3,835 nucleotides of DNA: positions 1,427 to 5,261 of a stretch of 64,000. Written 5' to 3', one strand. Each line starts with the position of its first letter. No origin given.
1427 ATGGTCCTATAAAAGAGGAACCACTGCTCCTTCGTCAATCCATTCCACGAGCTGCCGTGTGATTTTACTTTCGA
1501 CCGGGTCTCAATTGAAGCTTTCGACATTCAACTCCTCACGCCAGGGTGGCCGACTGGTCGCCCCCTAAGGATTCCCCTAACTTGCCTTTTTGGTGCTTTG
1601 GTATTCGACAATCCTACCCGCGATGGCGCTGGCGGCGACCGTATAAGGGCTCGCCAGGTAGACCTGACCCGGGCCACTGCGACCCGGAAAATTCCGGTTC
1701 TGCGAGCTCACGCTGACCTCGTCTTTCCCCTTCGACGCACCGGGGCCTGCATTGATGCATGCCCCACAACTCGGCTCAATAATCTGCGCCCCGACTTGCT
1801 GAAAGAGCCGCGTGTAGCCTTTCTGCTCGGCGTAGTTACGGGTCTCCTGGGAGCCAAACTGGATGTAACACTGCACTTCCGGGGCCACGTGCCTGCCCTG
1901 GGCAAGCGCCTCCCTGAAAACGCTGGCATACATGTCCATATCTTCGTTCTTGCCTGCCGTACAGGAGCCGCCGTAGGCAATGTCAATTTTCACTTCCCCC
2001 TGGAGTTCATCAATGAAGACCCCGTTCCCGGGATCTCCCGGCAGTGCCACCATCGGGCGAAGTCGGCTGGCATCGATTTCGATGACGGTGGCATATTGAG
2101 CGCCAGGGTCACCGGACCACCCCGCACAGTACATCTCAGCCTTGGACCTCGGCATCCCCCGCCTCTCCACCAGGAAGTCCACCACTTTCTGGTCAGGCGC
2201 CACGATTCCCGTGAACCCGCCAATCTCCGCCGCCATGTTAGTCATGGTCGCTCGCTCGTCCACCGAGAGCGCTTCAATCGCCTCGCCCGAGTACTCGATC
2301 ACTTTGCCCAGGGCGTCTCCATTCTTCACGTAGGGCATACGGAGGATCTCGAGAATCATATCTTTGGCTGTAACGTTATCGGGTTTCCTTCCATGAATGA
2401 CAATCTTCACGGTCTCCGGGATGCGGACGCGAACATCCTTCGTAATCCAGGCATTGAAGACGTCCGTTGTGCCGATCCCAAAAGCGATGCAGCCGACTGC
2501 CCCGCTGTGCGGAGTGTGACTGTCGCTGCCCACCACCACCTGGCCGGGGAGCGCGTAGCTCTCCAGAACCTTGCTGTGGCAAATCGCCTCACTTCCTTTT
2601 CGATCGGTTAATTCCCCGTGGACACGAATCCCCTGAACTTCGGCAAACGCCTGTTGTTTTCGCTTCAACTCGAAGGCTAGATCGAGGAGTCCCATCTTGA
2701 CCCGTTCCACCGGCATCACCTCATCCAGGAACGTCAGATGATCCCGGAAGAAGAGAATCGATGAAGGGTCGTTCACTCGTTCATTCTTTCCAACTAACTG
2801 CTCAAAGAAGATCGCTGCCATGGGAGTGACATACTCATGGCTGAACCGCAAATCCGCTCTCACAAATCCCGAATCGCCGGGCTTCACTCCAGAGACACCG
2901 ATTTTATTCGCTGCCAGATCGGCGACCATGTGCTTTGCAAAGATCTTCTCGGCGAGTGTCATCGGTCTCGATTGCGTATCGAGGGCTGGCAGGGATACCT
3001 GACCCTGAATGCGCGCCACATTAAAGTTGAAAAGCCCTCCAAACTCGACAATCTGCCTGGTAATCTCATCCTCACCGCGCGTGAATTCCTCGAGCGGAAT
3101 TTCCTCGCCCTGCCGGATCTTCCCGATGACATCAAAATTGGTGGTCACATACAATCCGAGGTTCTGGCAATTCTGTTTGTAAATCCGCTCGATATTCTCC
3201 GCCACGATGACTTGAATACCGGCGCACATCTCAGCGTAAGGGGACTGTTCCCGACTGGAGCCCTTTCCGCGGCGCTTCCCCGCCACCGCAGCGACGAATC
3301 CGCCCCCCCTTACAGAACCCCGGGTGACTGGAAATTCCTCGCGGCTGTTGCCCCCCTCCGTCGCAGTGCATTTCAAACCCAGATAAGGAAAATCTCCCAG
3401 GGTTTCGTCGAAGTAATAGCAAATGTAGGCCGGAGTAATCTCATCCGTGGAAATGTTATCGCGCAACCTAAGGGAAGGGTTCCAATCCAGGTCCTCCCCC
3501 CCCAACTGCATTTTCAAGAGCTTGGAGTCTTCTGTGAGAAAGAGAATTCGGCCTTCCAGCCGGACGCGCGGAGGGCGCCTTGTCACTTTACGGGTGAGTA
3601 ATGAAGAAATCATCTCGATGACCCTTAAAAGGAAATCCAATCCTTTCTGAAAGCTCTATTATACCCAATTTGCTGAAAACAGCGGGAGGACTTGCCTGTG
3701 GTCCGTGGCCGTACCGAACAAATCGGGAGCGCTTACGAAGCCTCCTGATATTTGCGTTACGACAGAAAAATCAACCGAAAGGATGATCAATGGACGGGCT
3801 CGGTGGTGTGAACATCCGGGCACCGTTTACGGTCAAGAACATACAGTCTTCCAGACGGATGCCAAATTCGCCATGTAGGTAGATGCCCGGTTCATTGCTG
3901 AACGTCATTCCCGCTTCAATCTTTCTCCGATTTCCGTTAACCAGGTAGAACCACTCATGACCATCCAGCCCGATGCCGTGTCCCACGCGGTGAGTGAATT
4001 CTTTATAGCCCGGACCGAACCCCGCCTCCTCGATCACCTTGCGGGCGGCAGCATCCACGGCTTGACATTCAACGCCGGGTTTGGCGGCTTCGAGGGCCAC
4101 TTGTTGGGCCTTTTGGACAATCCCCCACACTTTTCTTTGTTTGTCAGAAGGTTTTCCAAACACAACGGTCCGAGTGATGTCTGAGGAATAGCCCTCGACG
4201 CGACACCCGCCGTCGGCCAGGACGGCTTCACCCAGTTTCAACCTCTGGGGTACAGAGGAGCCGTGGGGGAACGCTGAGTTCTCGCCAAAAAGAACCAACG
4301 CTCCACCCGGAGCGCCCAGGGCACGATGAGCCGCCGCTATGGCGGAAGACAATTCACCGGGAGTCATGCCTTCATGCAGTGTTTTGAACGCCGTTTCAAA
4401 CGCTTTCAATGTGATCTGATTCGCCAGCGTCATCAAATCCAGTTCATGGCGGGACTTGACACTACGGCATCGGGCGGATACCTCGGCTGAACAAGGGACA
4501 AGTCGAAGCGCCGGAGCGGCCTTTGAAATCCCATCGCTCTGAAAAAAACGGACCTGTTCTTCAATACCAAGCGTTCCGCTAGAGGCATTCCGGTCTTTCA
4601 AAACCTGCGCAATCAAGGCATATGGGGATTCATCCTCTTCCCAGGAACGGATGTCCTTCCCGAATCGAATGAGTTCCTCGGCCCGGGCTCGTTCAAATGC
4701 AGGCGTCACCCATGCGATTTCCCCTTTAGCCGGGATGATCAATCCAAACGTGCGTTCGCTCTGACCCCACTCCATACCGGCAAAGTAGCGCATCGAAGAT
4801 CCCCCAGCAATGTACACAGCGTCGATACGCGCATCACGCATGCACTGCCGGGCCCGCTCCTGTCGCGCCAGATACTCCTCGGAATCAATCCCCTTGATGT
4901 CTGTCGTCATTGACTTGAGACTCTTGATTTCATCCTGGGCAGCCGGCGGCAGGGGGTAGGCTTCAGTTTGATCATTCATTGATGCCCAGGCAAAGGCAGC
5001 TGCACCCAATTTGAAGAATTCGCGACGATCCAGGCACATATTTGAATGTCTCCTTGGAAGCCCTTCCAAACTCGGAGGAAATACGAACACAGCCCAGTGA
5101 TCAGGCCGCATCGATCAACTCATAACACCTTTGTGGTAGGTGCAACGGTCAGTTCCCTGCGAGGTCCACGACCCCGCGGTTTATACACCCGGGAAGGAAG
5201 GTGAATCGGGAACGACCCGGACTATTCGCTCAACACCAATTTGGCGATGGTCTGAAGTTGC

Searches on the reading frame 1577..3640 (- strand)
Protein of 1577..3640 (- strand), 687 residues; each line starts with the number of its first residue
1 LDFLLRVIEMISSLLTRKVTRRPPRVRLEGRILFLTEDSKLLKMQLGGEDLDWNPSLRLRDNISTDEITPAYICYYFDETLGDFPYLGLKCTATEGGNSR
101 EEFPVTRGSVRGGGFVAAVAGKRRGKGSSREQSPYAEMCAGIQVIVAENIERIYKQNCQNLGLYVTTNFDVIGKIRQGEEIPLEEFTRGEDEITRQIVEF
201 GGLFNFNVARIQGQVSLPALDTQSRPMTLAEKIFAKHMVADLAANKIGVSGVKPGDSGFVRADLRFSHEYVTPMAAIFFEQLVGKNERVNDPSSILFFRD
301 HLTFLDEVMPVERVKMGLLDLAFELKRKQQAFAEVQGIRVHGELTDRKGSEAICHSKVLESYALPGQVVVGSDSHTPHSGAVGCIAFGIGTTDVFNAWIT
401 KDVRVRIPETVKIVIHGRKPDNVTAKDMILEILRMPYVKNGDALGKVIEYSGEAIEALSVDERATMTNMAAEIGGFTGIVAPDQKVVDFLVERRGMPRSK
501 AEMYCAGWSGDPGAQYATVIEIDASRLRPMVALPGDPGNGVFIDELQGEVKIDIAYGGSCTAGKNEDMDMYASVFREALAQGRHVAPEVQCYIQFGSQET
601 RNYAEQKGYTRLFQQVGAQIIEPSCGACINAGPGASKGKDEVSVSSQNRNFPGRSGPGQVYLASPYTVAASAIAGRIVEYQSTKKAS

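Call 87: find_encoding_contigs(protein=window:1577-3640:-, flank=10000, max_places=3)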
Protein window:1577-3640:- (687 aa): no gene with exactly this product is on record in the collection.

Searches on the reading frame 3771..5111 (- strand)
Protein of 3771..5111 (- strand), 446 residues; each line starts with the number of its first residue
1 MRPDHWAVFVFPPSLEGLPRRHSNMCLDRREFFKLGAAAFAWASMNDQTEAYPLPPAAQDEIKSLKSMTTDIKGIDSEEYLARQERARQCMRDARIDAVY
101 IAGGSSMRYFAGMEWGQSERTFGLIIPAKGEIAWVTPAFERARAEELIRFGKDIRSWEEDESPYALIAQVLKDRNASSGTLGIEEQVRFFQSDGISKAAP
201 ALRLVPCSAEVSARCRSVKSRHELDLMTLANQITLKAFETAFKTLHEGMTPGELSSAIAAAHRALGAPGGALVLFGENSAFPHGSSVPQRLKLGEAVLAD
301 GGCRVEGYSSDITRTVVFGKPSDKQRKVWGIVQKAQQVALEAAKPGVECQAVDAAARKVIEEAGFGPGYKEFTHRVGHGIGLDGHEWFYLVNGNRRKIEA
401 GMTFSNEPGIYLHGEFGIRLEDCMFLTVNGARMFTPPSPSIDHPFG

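Call 88: find_encoding_contigs(protein=window:3771-5111:-, flank=10000, max_places=3)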
Protein window:3771-5111:- (446 aa): no gene with exactly this product is on record in the collection.
